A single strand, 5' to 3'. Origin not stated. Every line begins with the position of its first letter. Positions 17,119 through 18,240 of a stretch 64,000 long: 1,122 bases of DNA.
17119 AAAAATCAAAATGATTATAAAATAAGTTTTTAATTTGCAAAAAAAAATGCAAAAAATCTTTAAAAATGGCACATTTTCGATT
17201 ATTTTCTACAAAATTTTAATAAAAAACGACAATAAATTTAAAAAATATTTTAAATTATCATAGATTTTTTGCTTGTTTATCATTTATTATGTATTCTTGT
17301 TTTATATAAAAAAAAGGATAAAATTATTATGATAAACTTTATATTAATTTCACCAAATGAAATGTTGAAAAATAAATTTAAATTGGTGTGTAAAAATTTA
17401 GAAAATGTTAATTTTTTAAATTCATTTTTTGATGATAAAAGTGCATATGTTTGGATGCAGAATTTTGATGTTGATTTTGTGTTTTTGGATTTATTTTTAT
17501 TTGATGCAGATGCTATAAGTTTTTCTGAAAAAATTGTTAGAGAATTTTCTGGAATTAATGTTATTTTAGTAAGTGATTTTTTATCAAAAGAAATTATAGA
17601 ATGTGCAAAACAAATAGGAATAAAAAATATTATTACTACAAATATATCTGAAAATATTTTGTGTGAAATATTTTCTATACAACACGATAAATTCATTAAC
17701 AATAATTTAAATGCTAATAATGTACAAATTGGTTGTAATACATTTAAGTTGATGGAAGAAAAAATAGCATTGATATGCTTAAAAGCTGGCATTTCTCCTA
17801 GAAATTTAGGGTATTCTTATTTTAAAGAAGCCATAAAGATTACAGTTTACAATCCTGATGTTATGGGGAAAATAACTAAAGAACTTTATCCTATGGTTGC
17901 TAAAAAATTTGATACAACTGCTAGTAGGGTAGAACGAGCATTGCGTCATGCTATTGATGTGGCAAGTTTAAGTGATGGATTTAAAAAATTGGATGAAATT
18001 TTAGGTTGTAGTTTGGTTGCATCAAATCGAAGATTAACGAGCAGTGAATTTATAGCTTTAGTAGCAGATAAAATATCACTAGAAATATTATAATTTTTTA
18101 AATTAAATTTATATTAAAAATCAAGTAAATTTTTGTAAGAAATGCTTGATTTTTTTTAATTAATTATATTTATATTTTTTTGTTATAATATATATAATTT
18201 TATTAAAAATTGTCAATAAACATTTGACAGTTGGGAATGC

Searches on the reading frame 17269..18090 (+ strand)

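Call 10: search_protein_families(library=pfam, proteins=[window:17269-18090:+], max_evalue=0.01)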
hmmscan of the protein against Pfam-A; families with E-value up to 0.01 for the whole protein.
window:17269-18090:+ (274 aa): 2 families
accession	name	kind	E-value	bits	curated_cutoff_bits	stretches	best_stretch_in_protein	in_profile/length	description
PF08769.17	Spo0A_C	-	2.1e-27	95.6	25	1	170-269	5-104/104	Sporulation initiation factor Spo0A C terminal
PF00072.30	Response_reg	-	1.5e-05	25.6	30.2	1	52-133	27-108/111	Response regulator receiver domain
